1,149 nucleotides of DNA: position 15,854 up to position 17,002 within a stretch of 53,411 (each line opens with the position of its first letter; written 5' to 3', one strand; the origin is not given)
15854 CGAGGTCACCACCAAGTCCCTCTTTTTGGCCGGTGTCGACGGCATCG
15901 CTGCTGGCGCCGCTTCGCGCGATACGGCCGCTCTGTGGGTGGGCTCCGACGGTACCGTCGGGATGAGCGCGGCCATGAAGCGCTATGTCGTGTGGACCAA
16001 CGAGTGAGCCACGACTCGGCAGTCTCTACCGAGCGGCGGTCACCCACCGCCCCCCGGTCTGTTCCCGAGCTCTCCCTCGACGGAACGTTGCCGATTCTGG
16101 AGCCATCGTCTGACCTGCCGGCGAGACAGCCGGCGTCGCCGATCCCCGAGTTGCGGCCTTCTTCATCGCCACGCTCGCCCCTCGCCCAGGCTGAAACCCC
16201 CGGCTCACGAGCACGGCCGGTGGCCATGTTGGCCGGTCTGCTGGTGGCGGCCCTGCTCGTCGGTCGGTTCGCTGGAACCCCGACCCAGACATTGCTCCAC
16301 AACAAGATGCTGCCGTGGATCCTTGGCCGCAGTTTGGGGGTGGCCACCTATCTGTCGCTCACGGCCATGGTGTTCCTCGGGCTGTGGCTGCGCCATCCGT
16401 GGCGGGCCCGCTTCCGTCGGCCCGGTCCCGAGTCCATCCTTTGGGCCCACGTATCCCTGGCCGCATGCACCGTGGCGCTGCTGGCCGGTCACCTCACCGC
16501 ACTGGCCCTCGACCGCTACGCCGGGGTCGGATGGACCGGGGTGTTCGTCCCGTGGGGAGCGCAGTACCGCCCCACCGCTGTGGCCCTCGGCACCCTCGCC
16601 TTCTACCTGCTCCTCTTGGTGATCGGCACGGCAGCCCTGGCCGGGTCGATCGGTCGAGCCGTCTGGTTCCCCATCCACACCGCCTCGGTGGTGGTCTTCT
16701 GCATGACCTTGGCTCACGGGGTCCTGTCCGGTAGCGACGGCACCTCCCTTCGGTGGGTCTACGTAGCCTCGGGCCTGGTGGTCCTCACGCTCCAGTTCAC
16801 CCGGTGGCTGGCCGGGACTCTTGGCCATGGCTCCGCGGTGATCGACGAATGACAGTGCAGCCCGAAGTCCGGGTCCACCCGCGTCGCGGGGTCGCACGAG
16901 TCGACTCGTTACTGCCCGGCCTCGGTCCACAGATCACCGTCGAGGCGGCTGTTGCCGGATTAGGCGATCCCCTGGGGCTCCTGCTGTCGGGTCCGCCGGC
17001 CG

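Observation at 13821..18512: Six translationally coupled genes: candidate split NOX-like transmembrane electron-export system (secreted proteins + ApbE + stand-alone ferric-reductase domain + NuoF/RnfC-like flavoprotein + ferredoxin)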

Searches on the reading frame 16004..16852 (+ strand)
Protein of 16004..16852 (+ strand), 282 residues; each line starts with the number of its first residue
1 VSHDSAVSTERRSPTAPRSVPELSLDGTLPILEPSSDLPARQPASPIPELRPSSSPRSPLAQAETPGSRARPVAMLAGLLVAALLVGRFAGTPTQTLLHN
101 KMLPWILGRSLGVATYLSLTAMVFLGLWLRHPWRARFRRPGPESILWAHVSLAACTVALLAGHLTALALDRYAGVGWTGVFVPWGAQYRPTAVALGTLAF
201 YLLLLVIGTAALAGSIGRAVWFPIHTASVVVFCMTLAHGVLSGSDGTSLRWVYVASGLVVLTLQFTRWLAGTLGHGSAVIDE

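Call 3: search_protein_families(library=pfam, proteins=[window:16004-16852:+], max_evalue=0.1)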
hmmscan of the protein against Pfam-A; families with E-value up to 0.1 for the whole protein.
window:16004-16852:+ (282 aa): 0 families

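Call 4: search_protein_families(library=ncbifam, proteins=[window:16004-16852:+], max_evalue=0.1)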
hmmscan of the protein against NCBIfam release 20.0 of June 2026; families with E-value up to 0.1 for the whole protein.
window:16004-16852:+ (282 aa): 0 families

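Call 7: find_homologous_proteins(query=window:16004-16852:+, max_evalue=0.001)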
Query window:16004-16852:+ (282 aa): 158 proteins with E <= 0.001 among 8000 candidates; the best 120 are listed.
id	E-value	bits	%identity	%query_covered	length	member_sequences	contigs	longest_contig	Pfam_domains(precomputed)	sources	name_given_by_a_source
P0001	1.6e-176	604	99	100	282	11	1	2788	-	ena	-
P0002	1.5e-139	482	82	99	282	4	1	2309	-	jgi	-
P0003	5.0e-116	405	68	100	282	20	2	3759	-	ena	-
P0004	7.2e-110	385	67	96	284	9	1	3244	-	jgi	-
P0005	1.6e-109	384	69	98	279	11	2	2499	-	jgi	-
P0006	2.8e-107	376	76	80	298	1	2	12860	-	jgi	-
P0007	3.9e-107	376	67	96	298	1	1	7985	-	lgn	-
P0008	6.1e-107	375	67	95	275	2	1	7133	-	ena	-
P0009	7.5e-107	375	72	86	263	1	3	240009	-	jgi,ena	-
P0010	1.3e-106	374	64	98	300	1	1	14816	-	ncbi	-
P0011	2.6e-105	370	65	95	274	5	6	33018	-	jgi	jgi:sulfoxide reductase heme-binding subunit YedZ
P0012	1.1e-103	365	66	95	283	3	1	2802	-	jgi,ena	-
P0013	9.4e-103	361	79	75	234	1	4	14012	-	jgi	jgi:predicted ferric reductase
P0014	1.5e-102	361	74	79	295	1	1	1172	-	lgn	-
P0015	9.4e-101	355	64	95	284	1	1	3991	-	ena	-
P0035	9.6e-93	329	60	96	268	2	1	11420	-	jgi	jgi:methionine sulfoxide reductase heme-binding subunit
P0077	5.0e-77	277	67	66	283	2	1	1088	PF01794.26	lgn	-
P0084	7.6e-76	273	58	82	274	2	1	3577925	-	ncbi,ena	-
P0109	2.2e-70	255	52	96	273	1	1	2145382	-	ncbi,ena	-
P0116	7.4e-68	247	61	68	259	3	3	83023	-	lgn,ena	-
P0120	3.7e-67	245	56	71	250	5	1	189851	-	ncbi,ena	-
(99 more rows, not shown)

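Call 9: find_related_loci(query=A1, collection=genome_contigs, flank=8000)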
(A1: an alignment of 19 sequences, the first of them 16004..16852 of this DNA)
Query A1 (282 aa) in genome_contigs; peptide patterns used: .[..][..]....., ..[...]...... (x = any residue, [..] = any of these).
68 stretches matched a pattern; 55 encode a relative of the query (tblastn E <= 1e-3); 53 distinct loci.
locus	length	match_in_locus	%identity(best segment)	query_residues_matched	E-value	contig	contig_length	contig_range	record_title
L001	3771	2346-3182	81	4-282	7e-138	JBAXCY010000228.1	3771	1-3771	MAG: Acidimicrobiales bacterium isolate ELA205 MAG205_228, whole genome shotgun sequence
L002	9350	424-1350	63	3-282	2e-115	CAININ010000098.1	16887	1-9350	MAG: uncultured Acidimicrobiaceae bacterium isolate Ki2-D3_bin-0095 genome assembly, contig: bin-0095:098/462, whole gen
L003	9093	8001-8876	64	6-281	2e-109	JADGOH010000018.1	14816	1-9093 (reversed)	MAG: Acidimicrobiales bacterium isolate Chersky_362 k127_722455, whole genome shotgun sequence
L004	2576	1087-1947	60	1-282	2e-104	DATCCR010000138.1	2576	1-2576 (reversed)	MAG TPA_asm: Acidimicrobiales bacterium isolate SMAG_U7704 k141_297287, whole genome shotgun sequence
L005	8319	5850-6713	58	5-282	5e-97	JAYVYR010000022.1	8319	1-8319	MAG: Acidimicrobiaceae bacterium isolate GL85_UP_metabinner_2 GL85_UP_metabinner_2_21, whole genome shotgun sequence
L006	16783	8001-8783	58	17-282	2e-89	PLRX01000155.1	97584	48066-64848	MAG: Acidimicrobiaceae bacterium isolate bog_763 73.20120700_S1D.86_contig_5388, whole genome shotgun sequence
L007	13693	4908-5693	58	13-279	2e-89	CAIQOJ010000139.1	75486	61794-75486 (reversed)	MAG: uncultured Acidimicrobiaceae bacterium isolate Umea1_bin-1195 genome assembly, contig: bin-1195:139/142, whole geno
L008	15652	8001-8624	74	65-269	7e-85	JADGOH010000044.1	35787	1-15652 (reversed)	MAG: Acidimicrobiales bacterium isolate Chersky_362 k127_2215518, whole genome shotgun sequence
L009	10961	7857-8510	67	62-269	2e-83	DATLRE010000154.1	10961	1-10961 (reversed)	MAG TPA_asm: Acidimicrobiales bacterium isolate SMAG_U13896 k141_778565, whole genome shotgun sequence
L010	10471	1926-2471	73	87-268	4e-83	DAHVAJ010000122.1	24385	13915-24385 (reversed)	MAG TPA_asm: Acidimicrobiaceae bacterium isolate clean1699 k141_288321, whole genome shotgun sequence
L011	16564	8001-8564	74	95-282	7e-81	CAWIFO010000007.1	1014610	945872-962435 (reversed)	MAG: uncultured Actinomycetota bacterium isolate MFD01872.bin.2.106 genome assembly, contig: contig_94341, whole genome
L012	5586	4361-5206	51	9-281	9e-80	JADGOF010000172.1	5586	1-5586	MAG: Acidimicrobiales bacterium isolate Chersky.15_91 contig-100_12575, whole genome shotgun sequence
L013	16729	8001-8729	59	31-270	9e-80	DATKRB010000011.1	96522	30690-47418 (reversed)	MAG TPA_asm: Acidimicrobiales bacterium isolate SMAG_U14017 k141_121789, whole genome shotgun sequence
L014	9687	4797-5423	58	52-270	4e-79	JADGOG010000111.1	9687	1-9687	MAG: Acidimicrobiales bacterium isolate Chersky.37_4 contig-100_1233, whole genome shotgun sequence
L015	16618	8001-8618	64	63-268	1e-77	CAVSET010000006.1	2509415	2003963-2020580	MAG: uncultured Acidimicrobiales bacterium isolate MFD01872.bin.2.291 genome assembly, contig: contig_80587, whole genom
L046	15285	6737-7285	46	71-254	2e-35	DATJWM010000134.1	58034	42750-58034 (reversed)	MAG TPA_asm: Mycobacteriales bacterium isolate SMAG_U15099 k141_3937060, whole genome shotgun sequence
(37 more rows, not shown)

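Call 23: search_solved_structures(query=A1, max_evalue=10, show_alignments=2)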
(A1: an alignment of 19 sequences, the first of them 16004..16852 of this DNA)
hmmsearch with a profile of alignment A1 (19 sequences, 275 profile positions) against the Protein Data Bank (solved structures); distinct sequences matched with E-value up to 10: 1.
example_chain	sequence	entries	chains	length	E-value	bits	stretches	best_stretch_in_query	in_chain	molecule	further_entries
29vf_O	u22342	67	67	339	0.89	12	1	20-96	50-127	TATA-box-binding protein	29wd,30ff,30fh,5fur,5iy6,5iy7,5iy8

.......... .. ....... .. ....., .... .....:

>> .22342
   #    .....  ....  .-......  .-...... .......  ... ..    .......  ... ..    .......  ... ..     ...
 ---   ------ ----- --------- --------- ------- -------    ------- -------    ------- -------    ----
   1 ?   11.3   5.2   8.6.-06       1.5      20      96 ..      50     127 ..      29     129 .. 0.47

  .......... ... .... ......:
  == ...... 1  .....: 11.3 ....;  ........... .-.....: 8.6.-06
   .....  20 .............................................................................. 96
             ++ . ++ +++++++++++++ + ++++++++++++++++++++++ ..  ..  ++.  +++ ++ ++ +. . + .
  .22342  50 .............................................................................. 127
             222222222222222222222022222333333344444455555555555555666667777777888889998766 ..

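Call 28: predict_structure(alignment_id=A1)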
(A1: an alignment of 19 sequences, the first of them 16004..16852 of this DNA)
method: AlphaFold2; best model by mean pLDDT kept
length: 282 residues; sequences in the alignment: 19
mean_pLDDT: 62.7   pTM: 0.42
mean pLDDT of the five models: 62.7, 57.9, 55.2, 54.9, 54.6
residues with pLDDT >= 90: 0; 70-90: 106; 50-70: 111; < 50: 65
segments of 3 or more residues with pLDDT < 50: 1-4, 6-12, 28-34, 36-46, 48-62, 91-97, 177-184, 186-188
pLDDT, mean of each block of 10 residues (from residue 1): 45 54 51 46 44 47 59 72 65 47 66 72 74 72 79 76 71 52 48 64 72 66 62 70 63 76 78 67 52
secondary structure, 60 per line:
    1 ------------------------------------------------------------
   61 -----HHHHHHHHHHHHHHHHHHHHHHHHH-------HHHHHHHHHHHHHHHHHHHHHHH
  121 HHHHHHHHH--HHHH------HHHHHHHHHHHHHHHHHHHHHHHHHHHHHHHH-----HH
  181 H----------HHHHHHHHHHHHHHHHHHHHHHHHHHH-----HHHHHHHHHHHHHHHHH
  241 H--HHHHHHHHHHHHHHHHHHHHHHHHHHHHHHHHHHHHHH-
elements in order: H66-90 H98-129 H132-135 H142-173 H192-218 H224-241 H244-281

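Call 31: fold_search(model_id=the predicted structure, library=pdb)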
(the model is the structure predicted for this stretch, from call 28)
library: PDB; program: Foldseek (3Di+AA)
matches with E <= 10: 165; with E <= 0.001: 0
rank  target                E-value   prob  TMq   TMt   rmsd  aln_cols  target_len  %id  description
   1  5o0t                  6.6e-01  0.33  0.28  0.35   9.1       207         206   15  CRYSTAL STRUCTURE OF TRANS-MEMBRANE DOMAIN OF Cylindrospermum stagnale NADPH-OXIDASE 5 (NOX5) (released 2017-06-28)
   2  8tn1_A                1.6e+00  0.20  0.23  0.38  16.9       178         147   13  De novo designed protein binds poly ADP ribose polymerase inhibitors (PARPi) - apo (released 2024-04-24)
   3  6r1j_D                1.7e+00  0.11  0.18  0.20  32.6       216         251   10  Structure of the soluble AhlC triple head mutant of the tripartite alpha-pore forming toxin, AHL, from Aeromonas hydro (released 2019-07-10)
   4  2xhe_B                1.7e+00  0.10  0.19  0.23  21.1       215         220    7  Crystal structure of the Unc18-syntaxin 1 complex from Monosiga brevicollis (released 2011-06-29)
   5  4atm                  2.0e+00  0.08  0.20  0.24  26.4       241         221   10  Crystal structure of the BAR domain of human Amphiphysin, isoform 1 at 1.8 Angstrom resolution featuring increased order (released 2012-05-30)
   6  7dsc_A                2.0e+00  0.07  0.19  0.25  19.3       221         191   10  CALHM1 open state with disordered CTH (released 2022-01-05)
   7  6egc                  2.1e+00  0.21  0.26  0.43  17.5       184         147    8  Single-chain version of 2L4HC2_23 (PDB 5J0K) (released 2019-05-29)
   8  8u85_A                2.1e+00  0.07  0.18  0.11  11.8       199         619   14  Structural Basis of Human NOX5 Activation (released 2024-05-01)
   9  7n6g_3I               2.3e+00  0.07  0.18  0.13  56.5       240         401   15  C1 of central pair (released 2022-05-18)
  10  9gs3_B                2.3e+00  0.04  0.16  0.15  18.8       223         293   13  Cryo-EM structure of human SLC35B1-E33A variant with ADP in inward facing conformation (released 2025-05-21)
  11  6ixg_B                2.5e+00  0.03  0.12  0.15  27.8       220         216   10  Crystal structure of native apo SH3BP5 (P41) (released 2019-03-20)
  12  1qu7_B                2.6e+00  0.05  0.14  0.17  41.7       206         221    9  FOUR HELICAL-BUNDLE STRUCTURE OF THE CYTOPLASMIC DOMAIN OF A SERINE CHEMOTAXIS RECEPTOR (released 2000-07-12)
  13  5jgp                  2.6e+00  0.05  0.15  0.19  32.3       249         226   16  Crystal structure of the nitrate/nitrite sensor NarQ fragment bound with iodide ions (released 2017-05-31)
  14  3jbr_E                2.8e+00  0.16  0.22  0.39  11.5       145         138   12  Cryo-EM structure of the rabbit voltage-gated calcium channel Cav1.1 complex at 4.2 angstrom (released 2015-12-30)
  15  7jh6_A                2.8e+00  0.05  0.14  0.20  16.3       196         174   14  De novo designed two-domain di-Zn(II) and porphyrin-binding protein (released 2020-12-09)
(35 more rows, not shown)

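Call 32: search_protein_families(library=pfam, proteins=[P0077, P0011, P0013, P0035, P0120, P0116, P0084, P0109, window:16004-16852:+], max_evalue=10)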
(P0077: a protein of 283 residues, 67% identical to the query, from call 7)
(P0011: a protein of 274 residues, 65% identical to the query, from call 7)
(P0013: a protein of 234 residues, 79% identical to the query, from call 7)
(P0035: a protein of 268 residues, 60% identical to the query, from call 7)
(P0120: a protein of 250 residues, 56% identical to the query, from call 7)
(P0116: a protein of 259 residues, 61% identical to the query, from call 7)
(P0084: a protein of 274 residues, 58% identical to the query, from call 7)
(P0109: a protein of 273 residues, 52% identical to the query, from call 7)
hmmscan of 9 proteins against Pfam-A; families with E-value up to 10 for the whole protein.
P0077 (283 aa): 0 families

P0011 (274 aa): 0 families

P0013 (234 aa): 0 families

P0035 (268 aa): 0 families

P0120 (250 aa): 3 families
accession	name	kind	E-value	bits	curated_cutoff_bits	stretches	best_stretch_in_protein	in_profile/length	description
PF04087.19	DUF389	-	0.0041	17.6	23.9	1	61-152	17-97/137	Domain of unknown function (DUF389)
PF21214.3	SelB_WH_2nd_bact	-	0.18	12.2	27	1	106-143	26-58/59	Selenocysteine-specific elongation factor, winged helix domain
PF11293.13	DUF3094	-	2.7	8.2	27.1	1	38-60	25-47/55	Protein of unknown function (DUF3094)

P0116 (259 aa): 2 families
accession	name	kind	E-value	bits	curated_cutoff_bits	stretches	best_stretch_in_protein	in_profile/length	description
PF04144.18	SCAMP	-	0.064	13.9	27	1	90-198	65-166/172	SCAMP family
PF13105.11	DUF3959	-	0.36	10.5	25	1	142-193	67-118/238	Protein of unknown function (DUF3959)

P0084 (274 aa): 1 family
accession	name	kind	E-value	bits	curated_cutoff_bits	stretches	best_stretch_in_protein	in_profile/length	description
PF04920.18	BNYVV_p31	-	0.097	13.2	27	1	43-72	18-47/76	Beet necrotic yellow vein virus, p31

P0109 (273 aa): 2 families
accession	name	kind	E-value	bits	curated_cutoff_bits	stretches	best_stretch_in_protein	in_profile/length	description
PF01284.28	MARVEL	-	0.012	16.1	32.8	1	59-156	36-134/135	Membrane-associating domain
PF19608.4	DUF6113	-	0.03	14.4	27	1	190-235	15-61/129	Family of unknown function (DUF6113)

window:16004-16852:+ (282 aa): 0 families

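Call 34: find_encoding_contigs(protein=P0084, flank=10000, max_places=2)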
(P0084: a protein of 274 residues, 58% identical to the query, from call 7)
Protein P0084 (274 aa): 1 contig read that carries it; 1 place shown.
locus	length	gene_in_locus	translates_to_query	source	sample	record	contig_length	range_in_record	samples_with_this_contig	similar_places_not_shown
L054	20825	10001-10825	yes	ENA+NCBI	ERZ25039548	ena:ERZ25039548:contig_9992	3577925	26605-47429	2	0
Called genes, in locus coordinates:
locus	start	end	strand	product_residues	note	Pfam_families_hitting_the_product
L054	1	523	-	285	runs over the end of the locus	PF00106:adh_short, PF08659:KR (weak), PF13561:adh_short_C2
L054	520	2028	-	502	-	PF00743:FMO-like, PF01593:Amino_oxidase (faint), PF07992:Pyr_redox_2 (weak), PF13450:NAD_binding_8, PF13738:Pyr_redox_3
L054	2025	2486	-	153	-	PF00903:Glyoxalase, PF13669:Glyoxalase_4 (faint)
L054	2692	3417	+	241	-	PF00106:adh_short, PF13561:adh_short_C2, PF08659:KR (weak)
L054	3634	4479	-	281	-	PF12840:HTH_20, PF08327:AHSA1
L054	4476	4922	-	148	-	PF10604:Polyketide_cyc2 (weak), PF08327:AHSA1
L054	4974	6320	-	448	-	-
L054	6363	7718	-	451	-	PF01134:GIDA (weak), PF01262:AlaDh_PNT_C (faint), PF01266:DAO (weak), PF03486:HI0933_like (faint), PF07992:Pyr_redox_2, PF13738:Pyr_redox_3, PF00070:Pyr_redox, PF02852:Pyr_redox_dim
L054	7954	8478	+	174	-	-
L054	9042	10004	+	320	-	PF02424:ApbE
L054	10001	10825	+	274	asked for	-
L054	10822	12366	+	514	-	PF01512:Complex1_51K, PF10589:NADH_4Fe-4S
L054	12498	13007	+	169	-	-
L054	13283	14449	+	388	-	PF00672:HAMP, PF00512:HisKA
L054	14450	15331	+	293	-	PF00072:Response_reg, PF00486:Trans_reg_C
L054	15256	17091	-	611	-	-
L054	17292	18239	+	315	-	PF01520:Amidase_3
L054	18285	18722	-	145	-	PF00571:CBS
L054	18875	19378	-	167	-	PF01070:FMN_dh (weak), PF03060:NMO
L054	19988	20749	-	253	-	PF00440:TetR_N, PF13977:TetR_C_6 (weak)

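Call 49: search_protein_representatives(alignment_id=A1)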
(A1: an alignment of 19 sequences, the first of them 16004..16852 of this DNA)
Query: 19 sequences, 275 profile positions. Proteins with E-value up to 0.001 (for the whole library): 2107; up to 1e-10: 583; up to 1e-30: 59. The best 150 are listed.
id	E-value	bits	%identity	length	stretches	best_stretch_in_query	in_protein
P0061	1.2e-107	375.7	-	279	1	13-271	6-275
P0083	3.5e-96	338.1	-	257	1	47-271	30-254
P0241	3.7e-72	259.3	-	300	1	68-267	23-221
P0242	4.5e-69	249.2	-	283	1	64-267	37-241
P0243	6.2e-59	215.9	-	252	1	47-263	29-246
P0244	5.5e-58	212.8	-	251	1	64-264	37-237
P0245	1.6e-56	208.0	-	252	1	51-265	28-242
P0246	1.7e-55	204.7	-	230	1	60-264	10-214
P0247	2.5e-54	200.8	-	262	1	57-267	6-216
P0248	3.0e-54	200.6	-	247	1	65-268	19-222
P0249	3.4e-54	200.4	-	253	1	66-269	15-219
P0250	1.2e-53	198.6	-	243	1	62-270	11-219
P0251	2.1e-53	197.8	-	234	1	61-272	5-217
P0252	1.8e-52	194.8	-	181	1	95-268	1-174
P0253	3.3e-51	190.6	-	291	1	70-269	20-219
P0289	6.2e-34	133.9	-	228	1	66-266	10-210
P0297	2.1e-31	125.6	-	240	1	71-266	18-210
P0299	1.8e-30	122.6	-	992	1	104-203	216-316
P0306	1.9e-28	115.9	-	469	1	80-195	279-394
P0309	4.7e-28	114.7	-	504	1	77-189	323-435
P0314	3.9e-27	111.6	-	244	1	67-270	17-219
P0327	5.4e-24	101.3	-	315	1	81-265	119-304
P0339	2.4e-22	95.9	-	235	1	56-266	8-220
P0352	2.3e-20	89.4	-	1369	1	53-213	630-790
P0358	6.0e-19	84.8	-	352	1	98-260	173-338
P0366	3.8e-18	82.2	-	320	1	72-265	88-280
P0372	6.8e-18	81.3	-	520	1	91-268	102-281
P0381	2.5e-17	79.5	-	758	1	92-268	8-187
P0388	5.3e-17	78.4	-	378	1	28-258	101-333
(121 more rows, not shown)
